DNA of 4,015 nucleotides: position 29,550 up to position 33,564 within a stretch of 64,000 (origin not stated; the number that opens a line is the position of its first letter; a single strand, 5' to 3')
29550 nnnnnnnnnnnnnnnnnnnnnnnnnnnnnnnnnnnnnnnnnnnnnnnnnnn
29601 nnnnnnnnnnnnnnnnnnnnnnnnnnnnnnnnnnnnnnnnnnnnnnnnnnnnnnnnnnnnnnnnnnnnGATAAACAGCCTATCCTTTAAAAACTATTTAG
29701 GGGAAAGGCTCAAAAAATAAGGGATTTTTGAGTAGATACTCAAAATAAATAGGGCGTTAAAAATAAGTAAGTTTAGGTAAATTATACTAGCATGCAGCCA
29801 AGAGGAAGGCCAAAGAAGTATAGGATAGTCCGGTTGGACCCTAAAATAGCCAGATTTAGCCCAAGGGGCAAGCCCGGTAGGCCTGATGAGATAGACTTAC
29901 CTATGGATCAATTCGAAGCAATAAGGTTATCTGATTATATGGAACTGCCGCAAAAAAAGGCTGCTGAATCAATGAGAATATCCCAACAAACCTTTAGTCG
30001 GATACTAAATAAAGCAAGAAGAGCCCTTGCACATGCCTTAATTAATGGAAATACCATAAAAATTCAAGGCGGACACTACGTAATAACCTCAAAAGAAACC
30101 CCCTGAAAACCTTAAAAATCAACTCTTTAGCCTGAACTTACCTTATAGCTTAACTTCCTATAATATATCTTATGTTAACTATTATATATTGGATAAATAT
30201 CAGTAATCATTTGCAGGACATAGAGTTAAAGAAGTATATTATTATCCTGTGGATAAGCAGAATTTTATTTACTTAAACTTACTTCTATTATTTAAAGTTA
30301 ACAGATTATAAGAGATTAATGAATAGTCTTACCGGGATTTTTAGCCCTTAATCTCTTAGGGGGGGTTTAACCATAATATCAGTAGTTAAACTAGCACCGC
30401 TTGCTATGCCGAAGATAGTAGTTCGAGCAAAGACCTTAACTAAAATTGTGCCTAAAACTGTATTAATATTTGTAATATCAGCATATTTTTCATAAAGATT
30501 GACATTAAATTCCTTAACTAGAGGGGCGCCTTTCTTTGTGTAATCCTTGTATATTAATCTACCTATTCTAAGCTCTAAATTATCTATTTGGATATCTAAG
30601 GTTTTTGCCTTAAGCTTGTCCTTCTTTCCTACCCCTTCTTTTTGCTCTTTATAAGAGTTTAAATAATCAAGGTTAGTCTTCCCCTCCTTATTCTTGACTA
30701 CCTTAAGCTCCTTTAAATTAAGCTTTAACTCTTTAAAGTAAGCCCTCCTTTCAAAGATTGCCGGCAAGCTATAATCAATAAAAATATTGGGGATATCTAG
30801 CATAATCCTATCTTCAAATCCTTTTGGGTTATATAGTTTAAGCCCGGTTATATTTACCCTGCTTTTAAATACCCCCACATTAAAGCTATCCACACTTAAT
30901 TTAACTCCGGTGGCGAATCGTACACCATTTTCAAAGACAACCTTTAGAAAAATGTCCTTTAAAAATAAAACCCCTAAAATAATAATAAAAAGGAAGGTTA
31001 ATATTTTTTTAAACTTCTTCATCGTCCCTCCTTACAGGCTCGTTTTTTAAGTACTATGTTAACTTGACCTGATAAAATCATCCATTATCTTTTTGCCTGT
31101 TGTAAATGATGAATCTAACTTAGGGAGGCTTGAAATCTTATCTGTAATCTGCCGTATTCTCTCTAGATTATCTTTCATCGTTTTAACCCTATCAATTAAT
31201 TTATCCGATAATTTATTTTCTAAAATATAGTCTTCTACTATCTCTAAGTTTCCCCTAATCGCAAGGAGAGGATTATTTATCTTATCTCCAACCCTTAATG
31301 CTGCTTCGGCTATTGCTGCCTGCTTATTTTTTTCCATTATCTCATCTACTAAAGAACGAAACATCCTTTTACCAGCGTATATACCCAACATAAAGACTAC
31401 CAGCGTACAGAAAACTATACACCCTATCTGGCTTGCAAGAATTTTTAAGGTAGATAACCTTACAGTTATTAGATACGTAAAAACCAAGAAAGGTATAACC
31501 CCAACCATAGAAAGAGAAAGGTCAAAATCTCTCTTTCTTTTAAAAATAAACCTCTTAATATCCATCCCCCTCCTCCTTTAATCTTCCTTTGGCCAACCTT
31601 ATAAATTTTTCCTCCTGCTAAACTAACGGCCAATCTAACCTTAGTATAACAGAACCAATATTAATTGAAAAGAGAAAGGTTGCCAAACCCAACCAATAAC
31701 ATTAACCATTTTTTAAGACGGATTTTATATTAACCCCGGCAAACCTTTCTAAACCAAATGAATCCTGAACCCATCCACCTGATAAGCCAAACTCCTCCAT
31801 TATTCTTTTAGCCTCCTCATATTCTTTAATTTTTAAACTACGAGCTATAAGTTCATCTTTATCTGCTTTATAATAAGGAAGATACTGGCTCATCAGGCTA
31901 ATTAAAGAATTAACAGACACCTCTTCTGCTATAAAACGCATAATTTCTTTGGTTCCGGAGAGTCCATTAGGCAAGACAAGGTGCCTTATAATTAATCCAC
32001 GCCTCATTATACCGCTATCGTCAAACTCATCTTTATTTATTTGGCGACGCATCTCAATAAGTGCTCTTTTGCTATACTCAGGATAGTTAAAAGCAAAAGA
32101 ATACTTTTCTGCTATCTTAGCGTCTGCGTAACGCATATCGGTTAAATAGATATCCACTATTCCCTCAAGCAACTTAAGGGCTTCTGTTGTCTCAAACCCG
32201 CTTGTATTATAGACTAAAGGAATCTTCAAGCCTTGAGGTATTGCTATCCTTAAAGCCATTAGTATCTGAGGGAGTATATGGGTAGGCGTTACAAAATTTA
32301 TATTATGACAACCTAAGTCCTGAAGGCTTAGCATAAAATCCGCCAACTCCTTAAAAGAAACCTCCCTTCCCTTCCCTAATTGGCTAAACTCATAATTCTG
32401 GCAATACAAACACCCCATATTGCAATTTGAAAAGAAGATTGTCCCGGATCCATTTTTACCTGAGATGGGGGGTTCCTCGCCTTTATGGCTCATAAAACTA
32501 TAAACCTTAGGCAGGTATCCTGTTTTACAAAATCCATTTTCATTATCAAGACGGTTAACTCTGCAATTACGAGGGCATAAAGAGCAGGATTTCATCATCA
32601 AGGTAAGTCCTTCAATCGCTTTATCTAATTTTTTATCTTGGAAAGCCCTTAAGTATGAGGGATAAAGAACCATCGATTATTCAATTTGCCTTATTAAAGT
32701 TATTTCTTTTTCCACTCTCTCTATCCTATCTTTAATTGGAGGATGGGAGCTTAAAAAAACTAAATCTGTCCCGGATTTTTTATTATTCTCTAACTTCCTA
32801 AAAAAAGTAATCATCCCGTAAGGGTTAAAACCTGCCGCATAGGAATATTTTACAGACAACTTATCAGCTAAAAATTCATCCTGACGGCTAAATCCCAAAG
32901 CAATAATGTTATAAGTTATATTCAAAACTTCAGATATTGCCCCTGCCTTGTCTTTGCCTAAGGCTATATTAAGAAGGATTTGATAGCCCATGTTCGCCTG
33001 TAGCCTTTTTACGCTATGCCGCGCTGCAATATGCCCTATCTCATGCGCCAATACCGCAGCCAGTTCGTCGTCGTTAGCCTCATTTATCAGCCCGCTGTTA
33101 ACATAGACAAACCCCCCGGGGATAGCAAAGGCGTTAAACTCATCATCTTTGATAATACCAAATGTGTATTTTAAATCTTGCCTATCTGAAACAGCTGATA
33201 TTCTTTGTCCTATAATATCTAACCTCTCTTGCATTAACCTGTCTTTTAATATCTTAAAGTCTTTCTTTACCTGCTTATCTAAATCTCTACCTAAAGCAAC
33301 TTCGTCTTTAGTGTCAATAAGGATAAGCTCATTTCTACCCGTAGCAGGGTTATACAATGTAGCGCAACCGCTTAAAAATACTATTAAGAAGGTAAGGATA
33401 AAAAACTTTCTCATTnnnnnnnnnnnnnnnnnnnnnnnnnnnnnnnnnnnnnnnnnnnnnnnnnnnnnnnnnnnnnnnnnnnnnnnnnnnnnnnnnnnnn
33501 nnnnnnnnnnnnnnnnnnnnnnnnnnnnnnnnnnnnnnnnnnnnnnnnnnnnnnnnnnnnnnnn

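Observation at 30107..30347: Near-perfect dif (XerCD) site at the point where gene orientation switches: likely replication terminus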

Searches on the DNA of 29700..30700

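Call 16: search_rna_families(source=window, start=29700, end=30700, threshold=evalue, max_evalue=10)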
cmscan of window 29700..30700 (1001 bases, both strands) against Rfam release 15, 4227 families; matches with E-value up to 10: 2.
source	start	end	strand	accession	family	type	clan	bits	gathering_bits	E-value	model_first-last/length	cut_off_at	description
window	29747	29810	-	RF02181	ST7-AS2_1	Gene; lncRNA;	-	13.4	80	7.3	1-72/72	no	ST7 antisense RNA 2 conserved region 1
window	30289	30358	-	RF02637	EF0408_EF0409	Gene; sRNA;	-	9.7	440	9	153-225/412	no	Enterococcus sRNA EF0408_EF0409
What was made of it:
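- On Structured non-coding RNA overlapping the gap: There is no Rfam match better than E = 7 (call 16).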

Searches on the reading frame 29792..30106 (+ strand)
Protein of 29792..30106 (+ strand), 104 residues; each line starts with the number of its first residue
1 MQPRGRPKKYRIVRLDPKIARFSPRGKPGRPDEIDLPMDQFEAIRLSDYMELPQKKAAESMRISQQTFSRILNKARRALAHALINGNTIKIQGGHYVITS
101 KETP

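Call 8: search_protein_families(library=pfam, proteins=[window:29792-30106:+])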
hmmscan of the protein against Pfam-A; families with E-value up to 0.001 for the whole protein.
window:29792-30106:+ (104 aa): 3 families
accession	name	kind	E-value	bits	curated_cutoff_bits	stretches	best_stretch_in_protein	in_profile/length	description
PF02001.22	DUF134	-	2.1e-26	92.8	27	1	1-98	1-97/98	Protein of unknown function DUF134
PF04545.22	Sigma70_r4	-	7.3e-06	25.8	24.1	1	36-80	5-49/50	Sigma-70, region 4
PF08281.18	Sigma70_r4_2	-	7.8e-05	22.7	25.7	1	36-79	11-54/54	Sigma-70, region 4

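Call 61: search_solved_structures(query=window:29792-30106:+, max_evalue=1)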
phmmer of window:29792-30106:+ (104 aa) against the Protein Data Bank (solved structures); distinct sequences matched with E-value up to 1: 2.
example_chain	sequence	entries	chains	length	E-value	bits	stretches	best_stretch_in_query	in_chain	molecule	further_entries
8p23_A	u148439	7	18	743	0.34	14.7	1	45-100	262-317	Anaerobic ribonucleoside-triphosphate reductase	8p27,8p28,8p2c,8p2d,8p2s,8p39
7bhy_A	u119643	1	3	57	0.75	13.5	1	41-77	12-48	Deoxyribonucleoside regulator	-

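Call 62: search_protein_families(library=ncbifam, proteins=[window:29792-30106:+], max_evalue=0.01)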
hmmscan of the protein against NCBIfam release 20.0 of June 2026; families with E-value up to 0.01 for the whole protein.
window:29792-30106:+ (104 aa): 5 families
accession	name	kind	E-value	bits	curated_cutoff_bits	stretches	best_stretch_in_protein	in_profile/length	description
NF003257.0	PRK04217.1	equivalog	8.5e-15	54.9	115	1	3-97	8-105/110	hypothetical protein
TIGR02937.1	sigma70-ECF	superfamily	2e-07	30.8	42.9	1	36-83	118-165/165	sigma-70 family RNA polymerase sigma factor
NF004113.0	PRK05602.1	equivalog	1.2e-05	25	208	1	35-85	153-203/211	RNA polymerase sigma factor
TIGR02959.1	SigZ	equivalog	0.00059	19.7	168.65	1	35-92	100-157/170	RNA polymerase sigma factor SigZ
NF007215.0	PRK09637.1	equivalog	0.003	17.6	212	1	36-90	107-161/181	RNA polymerase sigma factor SigZ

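Call 66: find_homologous_proteins(query=window:29792-30106:+, max_evalue=0.00001)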
Query window:29792-30106:+ (104 aa): 730 proteins with E <= 0.00001 among 731 candidates; the best 120 are listed.
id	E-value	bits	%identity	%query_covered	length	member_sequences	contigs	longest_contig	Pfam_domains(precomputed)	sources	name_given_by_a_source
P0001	9.4e-62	223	100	100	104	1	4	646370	PF02001.22,PF04545.23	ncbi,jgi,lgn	jgi:uncharacterized protein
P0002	6.5e-54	198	88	99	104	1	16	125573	PF02001.22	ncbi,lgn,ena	ncbi:MAG: DUF134 domain-containing protein [Candidatus Omnitrophota bacterium]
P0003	7.3e-52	192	85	98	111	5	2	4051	PF02001.22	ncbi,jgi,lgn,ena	-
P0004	1.0e-51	191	84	98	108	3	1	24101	PF13384.13,PF02001.22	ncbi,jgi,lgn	-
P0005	6.2e-51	189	84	98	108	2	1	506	PF02001.22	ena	-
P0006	3.0e-49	183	83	98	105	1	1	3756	PF02001.22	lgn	-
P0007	6.6e-49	182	81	98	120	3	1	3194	PF02001.22,PF04545.23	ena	-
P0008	1.4e-48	181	80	98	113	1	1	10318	PF13384.13,PF20432.5,PF02001.22,PF04545.23,PF08281.19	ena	-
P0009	1.8e-48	181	79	98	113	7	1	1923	PF02001.22,PF04545.23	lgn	-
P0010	1.8e-48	181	80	98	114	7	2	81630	PF02001.22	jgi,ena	-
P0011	2.1e-48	181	83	98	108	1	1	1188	PF20432.5,PF02001.22,PF04545.23,PF08281.19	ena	-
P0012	2.2e-48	180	80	98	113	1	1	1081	PF02001.22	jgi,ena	-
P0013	4.2e-48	180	81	98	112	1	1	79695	PF02001.22,PF04545.23,PF08281.19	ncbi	ncbi:MAG: DUF134 domain-containing protein [Candidatus Omnitrophota bacterium]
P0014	5.1e-48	179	79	98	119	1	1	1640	PF02001.22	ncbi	-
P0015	5.2e-48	179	80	98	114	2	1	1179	PF02001.22,PF04545.23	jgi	-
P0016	5.2e-48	179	79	98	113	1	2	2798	PF02001.22,PF04545.23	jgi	jgi:predicted DNA-binding protein (UPF0251 family)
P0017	6.7e-48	179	82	98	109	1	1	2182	PF02001.22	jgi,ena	-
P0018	1.2e-47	178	79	98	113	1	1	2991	PF02001.22,PF04545.23,PF08281.19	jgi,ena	jgi:predicted DNA-binding protein (UPF0251 family)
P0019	1.6e-47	178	77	98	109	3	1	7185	PF02001.22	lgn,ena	-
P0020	3.5e-47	177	77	98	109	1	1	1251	PF02001.22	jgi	-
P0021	3.6e-47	177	77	99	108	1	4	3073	PF02001.22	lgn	-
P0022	4.5e-47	176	79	98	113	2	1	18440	PF02001.22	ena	-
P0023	6.1e-47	176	79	98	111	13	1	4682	PF02001.22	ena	-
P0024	8.5e-47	175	75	98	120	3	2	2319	PF02001.22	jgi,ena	-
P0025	9.2e-47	175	79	98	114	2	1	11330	PF02001.22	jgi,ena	-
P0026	9.6e-47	175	79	98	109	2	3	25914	PF02001.22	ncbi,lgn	-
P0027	1.1e-46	175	79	98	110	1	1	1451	PF02001.22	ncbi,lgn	-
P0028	1.5e-46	175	79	99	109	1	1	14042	PF13384.13,PF20432.5,PF02001.22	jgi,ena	-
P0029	1.5e-46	175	78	98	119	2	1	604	PF20432.5,PF02001.22,PF04545.23,PF08281.19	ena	-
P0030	1.6e-46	174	78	98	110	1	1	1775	PF13384.13,PF02001.22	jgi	-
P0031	1.8e-46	174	80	98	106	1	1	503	PF20432.5,PF02001.22,PF04545.23,PF08281.19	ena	-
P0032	2.7e-46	174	78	98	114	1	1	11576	PF13384.13,PF20432.5,PF02001.22,PF04545.23,PF08281.19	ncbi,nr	ncbi:MAG: DUF134 domain-containing protein [Candidatus Omnitrophica bacterium]|nr:DUF134 domain-cont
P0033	4.0e-46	173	80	96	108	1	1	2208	PF02001.22,PF04545.23,PF08281.19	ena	-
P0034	4.6e-46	173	78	98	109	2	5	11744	PF02001.22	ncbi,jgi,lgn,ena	-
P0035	4.8e-46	173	78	97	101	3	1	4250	PF20432.5,PF02001.22,PF04545.23,PF08281.19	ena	-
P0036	5.0e-46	173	77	98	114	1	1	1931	PF13384.13,PF02001.22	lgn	-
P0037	5.0e-46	173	75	98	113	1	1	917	PF20432.5,PF02001.22,PF04545.23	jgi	jgi:predicted DNA-binding protein (UPF0251 family)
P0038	5.5e-46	173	79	98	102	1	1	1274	PF02001.22,PF04545.23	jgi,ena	-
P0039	6.7e-46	173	78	98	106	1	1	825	PF02001.22,PF04545.23,PF08281.19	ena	-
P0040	8.4e-46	172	76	98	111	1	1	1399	PF02001.22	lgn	-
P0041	8.9e-46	172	79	98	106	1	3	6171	PF02001.22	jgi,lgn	-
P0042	1.3e-45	172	79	98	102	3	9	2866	PF02001.22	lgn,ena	-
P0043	1.3e-45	172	78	98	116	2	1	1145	PF02001.22,PF04545.23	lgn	-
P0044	1.6e-45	171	77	98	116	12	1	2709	PF02001.22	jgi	-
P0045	1.6e-45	171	75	98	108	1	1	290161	PF02001.22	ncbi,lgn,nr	ncbi:MAG: DUF134 domain-containing protein [Candidatus Omnitrophota bacterium]|nr:DUF134 domain-cont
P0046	2.2e-45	171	76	98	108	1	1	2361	PF13384.13,PF20432.5,PF02001.22,PF04545.23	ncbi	-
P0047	2.5e-45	171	75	98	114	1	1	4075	PF02001.22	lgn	-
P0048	2.6e-45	171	77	98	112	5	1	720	PF20432.5,PF02001.22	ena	-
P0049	3.1e-45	170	75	98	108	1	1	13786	PF13384.13,PF20432.5,PF02001.22,PF04545.23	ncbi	-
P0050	3.6e-45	170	75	98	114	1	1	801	PF02001.22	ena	-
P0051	3.7e-45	170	77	99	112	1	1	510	PF13384.13,PF20432.5,PF02001.22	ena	-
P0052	3.8e-45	170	78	98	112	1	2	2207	PF20432.5,PF02001.22,PF04545.23,PF08281.19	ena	-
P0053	4.2e-45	170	78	98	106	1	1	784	PF02001.22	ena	-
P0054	6.1e-45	169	77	98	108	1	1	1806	PF02001.22,PF04545.23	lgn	-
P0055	1.0e-44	169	75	98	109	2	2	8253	PF02001.22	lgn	-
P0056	1.2e-44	169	75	98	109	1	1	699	PF20432.5,PF02001.22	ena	-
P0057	1.4e-44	168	76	98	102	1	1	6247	PF20432.5,PF02001.22,PF13518.13,PF04545.23,PF08281.19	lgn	-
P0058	1.6e-44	168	74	98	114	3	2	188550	PF20432.5,PF02001.22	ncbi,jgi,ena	ncbi:MAG: DUF134 domain-containing protein [Candidatus Omnitrophota bacterium]|jgi:predicted DNA-bin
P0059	1.8e-44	168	75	98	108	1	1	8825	PF02001.22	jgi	jgi:predicted DNA-binding protein (UPF0251 family)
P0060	2.6e-44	167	76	98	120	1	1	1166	PF02001.22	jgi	-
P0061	2.6e-44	167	73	98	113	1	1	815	PF02001.22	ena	-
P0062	5.2e-44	166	73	100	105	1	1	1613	PF20432.5,PF02001.22,PF04545.23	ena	-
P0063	6.0e-44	166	74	98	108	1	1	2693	PF13384.13,PF20432.5,PF02001.22,PF04545.23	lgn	-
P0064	7.5e-44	166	73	98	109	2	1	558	PF02001.22,PF04545.23,PF08281.19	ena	-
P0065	7.6e-44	166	73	98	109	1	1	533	PF20432.5,PF02001.22,PF04545.23,PF08281.19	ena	-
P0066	8.1e-44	166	73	98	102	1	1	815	PF13384.13,PF02001.22,PF04545.23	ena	-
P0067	1.2e-43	165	74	98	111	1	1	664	PF20432.5,PF02001.22,PF04545.23,PF08281.19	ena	-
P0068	1.3e-43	165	74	98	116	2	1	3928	PF02001.22,PF04545.23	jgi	-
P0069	1.3e-43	165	76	98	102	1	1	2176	PF02001.22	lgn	-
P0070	1.8e-43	165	75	98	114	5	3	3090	PF13384.13,PF20432.5,PF02001.22,PF04545.23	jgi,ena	jgi:predicted DNA-binding protein (UPF0251 family)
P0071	1.9e-43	165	74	98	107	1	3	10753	PF02001.22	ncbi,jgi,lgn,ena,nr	ncbi:MAG: DUF134 domain-containing protein [Candidatus Omnitrophica bacterium]|nr:DUF134 domain-cont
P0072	2.0e-43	165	75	98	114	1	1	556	PF20432.5,PF02001.22,PF08281.19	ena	-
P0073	2.3e-43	164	75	98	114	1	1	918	PF20432.5,PF02001.22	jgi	-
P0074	2.4e-43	164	72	97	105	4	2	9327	PF02001.22,PF04545.23,PF08281.19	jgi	jgi:predicted DNA-binding protein (UPF0251 family)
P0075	2.9e-43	164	75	98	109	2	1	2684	PF20432.5,PF02001.22,PF04545.23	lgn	-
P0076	3.0e-43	164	73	98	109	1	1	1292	PF02001.22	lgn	-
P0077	3.8e-43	164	74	100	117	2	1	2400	PF20432.5,PF02001.22,PF04545.23,PF08281.19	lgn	-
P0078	4.5e-43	163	77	98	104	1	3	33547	PF02001.22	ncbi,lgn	-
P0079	4.7e-43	163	75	98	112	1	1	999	PF02001.22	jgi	jgi:predicted DNA-binding protein (UPF0251 family)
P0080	4.8e-43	163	74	98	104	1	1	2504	PF20432.5,PF02001.22,PF04545.23,PF08281.19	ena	-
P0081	6.9e-43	163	75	98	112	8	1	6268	PF02001.22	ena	-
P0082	7.2e-43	163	75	98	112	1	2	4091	PF02001.22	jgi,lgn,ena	-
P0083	8.3e-43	163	74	98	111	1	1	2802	PF02001.22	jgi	-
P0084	8.4e-43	163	73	100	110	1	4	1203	PF02001.22,PF04545.23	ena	-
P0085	9.3e-43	162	71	100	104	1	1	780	PF20432.5,PF02001.22,PF04545.23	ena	-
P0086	1.1e-42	162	73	98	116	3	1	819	PF20432.5,PF02001.22,PF08281.19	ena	-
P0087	1.1e-42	162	75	95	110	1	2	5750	PF20432.5,PF02001.22,PF04545.23,PF08281.19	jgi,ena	-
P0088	1.2e-42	162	75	99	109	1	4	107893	PF02001.22,PF04545.23,PF08281.19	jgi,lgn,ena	-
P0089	1.6e-42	162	73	99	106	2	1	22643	PF02001.22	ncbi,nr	ncbi:MAG: DUF134 domain-containing protein [Candidatus Omnitrophota bacterium]|nr:DUF134 domain-cont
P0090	1.9e-42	161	72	98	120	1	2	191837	PF02001.22,PF04545.23,PF08281.19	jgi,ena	jgi:predicted DNA-binding protein (UPF0251 family)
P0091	2.2e-42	161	72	98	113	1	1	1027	PF20432.5,PF02001.22,PF04545.23,PF08281.19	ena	-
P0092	2.5e-42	161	71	100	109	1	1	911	PF20432.5,PF02001.22,PF04545.23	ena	-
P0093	2.6e-42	161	67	100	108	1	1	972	PF02001.22,PF04545.23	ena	-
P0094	2.8e-42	161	74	96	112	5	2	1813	PF20432.5,PF02001.22,PF04545.23,PF08281.19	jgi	-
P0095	3.2e-42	161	74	98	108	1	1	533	PF02001.22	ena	-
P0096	3.5e-42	161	71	99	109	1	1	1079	PF02001.22,PF08281.19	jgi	jgi:predicted DNA-binding protein (UPF0251 family)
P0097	3.7e-42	160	71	98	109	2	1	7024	PF20432.5,PF02001.22,PF04545.23,PF08281.19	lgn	-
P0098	4.0e-42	160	73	98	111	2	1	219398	PF02001.22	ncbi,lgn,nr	ncbi:MAG: DUF134 domain-containing protein [Candidatus Omnitrophica bacterium]|nr:DUF134 domain-cont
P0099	4.3e-42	160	71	99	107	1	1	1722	PF02001.22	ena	-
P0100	4.7e-42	160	70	99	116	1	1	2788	PF02001.22,PF08281.19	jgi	-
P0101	4.8e-42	160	74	98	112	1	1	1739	PF20432.5,PF02001.22,PF04545.23,PF08281.19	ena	-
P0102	5.0e-42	160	74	98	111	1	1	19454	PF02001.22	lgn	-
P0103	5.1e-42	160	70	99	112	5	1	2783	PF02001.22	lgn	-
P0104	5.8e-42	160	73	95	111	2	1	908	PF20432.5,PF02001.22,PF04545.23,PF08281.19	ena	-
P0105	6.1e-42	160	73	99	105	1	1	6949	PF20432.5,PF02001.22,PF04545.23,PF08281.19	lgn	-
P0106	7.0e-42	160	73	98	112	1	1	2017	PF02001.22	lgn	-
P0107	7.2e-42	160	77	99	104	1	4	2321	PF02001.22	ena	-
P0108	7.3e-42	160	67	100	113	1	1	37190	PF02001.22,PF04545.23,PF08281.19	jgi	-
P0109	7.7e-42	159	69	99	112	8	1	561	PF13384.13,PF02001.22,PF04545.23,PF08281.19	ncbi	-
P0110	7.7e-42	159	74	98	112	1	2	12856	PF20432.5,PF02001.22,PF04545.23,PF08281.19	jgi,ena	-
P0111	8.6e-42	159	73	95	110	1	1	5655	PF02001.22,PF04545.23,PF08281.19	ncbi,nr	ncbi:MAG: DUF134 domain-containing protein, partial [Candidatus Omnitrophica bacterium]|nr:DUF134 do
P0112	8.7e-42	159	73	96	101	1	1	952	PF02001.22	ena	-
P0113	9.5e-42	159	74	95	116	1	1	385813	PF02001.22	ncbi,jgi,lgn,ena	ncbi:MAG: DUF134 domain-containing protein [Candidatus Omnitrophota bacterium]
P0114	1.0e-41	159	73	98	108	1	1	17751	PF20432.5,PF02001.22,PF04545.23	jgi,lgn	jgi:predicted DNA-binding protein (UPF0251 family)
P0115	1.1e-41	159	73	98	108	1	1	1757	PF02001.22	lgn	-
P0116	1.1e-41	159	73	98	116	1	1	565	PF02001.22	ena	-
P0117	1.2e-41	159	73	98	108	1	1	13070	PF20432.5,PF02001.22,PF04545.23,PF08281.19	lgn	-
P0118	1.4e-41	159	74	95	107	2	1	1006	PF20432.5,PF02001.22,PF04545.23,PF08281.19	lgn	-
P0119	1.4e-41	159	73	98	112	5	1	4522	PF20432.5,PF02001.22,PF04545.23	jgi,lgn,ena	-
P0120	1.7e-41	158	75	96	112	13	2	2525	PF20432.5,PF02001.22,PF04545.23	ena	-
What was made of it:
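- Tried and rejected: No distant homologue could be looked up (call 66).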

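Call 67: find_encoding_contigs(protein=P0001, flank=2000, max_places=4)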
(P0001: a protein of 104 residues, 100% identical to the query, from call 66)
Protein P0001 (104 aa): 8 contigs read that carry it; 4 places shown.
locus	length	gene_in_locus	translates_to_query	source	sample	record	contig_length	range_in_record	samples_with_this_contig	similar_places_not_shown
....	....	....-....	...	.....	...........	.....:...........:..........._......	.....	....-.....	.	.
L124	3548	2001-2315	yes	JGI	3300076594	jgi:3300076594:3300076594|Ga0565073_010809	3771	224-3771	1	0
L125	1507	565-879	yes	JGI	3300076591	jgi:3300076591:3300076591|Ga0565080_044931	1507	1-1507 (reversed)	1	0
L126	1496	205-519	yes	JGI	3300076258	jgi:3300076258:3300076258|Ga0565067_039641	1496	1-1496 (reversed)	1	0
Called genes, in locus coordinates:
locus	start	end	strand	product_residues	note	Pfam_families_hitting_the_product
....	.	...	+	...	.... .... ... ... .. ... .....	-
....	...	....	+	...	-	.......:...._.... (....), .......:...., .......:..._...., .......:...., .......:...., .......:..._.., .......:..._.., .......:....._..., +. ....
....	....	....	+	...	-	-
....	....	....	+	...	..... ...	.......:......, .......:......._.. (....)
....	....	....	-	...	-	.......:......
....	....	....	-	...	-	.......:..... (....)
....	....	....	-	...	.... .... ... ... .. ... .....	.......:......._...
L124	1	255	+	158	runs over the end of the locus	?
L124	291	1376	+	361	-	PF00142:Fer4_NifH (weak), PF01656:CbiA, PF06564:CBP_BcsQ, PF09140:MipZ, PF10609:ParA, PF13614:AAA_31, PF02922:CBM_48, PF16561:AMPK1_CBM, +1 more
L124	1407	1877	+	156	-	-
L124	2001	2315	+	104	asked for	PF02001:DUF134, PF04545:Sigma70_r4 (weak)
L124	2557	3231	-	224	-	PF05359:DUF748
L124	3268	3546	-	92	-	PF00512:HisKA (weak)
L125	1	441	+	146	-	?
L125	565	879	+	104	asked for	PF02001:DUF134, PF04545:Sigma70_r4 (weak)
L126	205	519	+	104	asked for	PF02001:DUF134, PF04545:Sigma70_r4 (weak)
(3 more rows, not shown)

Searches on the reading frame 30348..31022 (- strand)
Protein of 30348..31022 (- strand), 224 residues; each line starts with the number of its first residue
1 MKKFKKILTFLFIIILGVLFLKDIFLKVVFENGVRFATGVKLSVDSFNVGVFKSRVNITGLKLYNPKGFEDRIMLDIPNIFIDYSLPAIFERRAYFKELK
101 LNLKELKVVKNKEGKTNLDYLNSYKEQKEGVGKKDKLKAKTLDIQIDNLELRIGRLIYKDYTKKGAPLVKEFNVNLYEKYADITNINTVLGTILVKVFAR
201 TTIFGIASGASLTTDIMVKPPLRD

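Call 8: search_protein_families(library=pfam, proteins=[window:30348-31022:-])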
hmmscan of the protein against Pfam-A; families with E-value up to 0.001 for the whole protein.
window:30348-31022:- (224 aa): 1 family
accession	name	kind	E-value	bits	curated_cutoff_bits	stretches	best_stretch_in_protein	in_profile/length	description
PF05359.17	DUF748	-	1.3e-12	47.1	50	1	8-177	22-185/1037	Domain of Unknown Function (DUF748)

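Call 62: search_protein_families(library=ncbifam, proteins=[window:30348-31022:-], max_evalue=0.01)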
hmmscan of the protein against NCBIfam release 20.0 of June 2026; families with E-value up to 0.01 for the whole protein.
window:30348-31022:- (224 aa): 1 family
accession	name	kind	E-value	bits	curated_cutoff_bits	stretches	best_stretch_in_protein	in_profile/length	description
TIGR03545.1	TIGR03545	subfamily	3.2e-05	22.7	173.35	1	4-149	4-151/556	TIGR03545 family protein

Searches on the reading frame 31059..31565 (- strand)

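Call 8: search_protein_families(library=pfam, proteins=[window:31059-31565:-])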
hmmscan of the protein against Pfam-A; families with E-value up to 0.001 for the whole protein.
window:31059-31565:- (168 aa): 1 family
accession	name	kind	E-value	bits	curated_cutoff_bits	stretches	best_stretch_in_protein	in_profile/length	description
PF00512.31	HisKA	-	1.5e-06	28.5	26.9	1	95-152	12-65/66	His Kinase A (phospho-acceptor) domain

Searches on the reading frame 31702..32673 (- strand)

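Call 8: search_protein_families(library=pfam, proteins=[window:31702-32673:-])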
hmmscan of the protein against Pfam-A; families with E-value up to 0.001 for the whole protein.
window:31702-32673:- (323 aa): 1 family
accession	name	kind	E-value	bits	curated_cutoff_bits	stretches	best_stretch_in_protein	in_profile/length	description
PF04055.27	Radical_SAM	-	5.2e-11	43.4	29.5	1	79-191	2-120/166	Radical SAM superfamily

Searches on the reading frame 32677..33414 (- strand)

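Call 8: search_protein_families(library=pfam, proteins=[window:32677-33414:-])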
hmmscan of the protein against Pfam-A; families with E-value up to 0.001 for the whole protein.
window:32677-33414:- (245 aa): 1 family
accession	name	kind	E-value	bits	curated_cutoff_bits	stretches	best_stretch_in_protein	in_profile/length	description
PF01435.24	Peptidase_M48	-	1.7e-35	123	20.3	1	62-237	4-185/186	Peptidase family M48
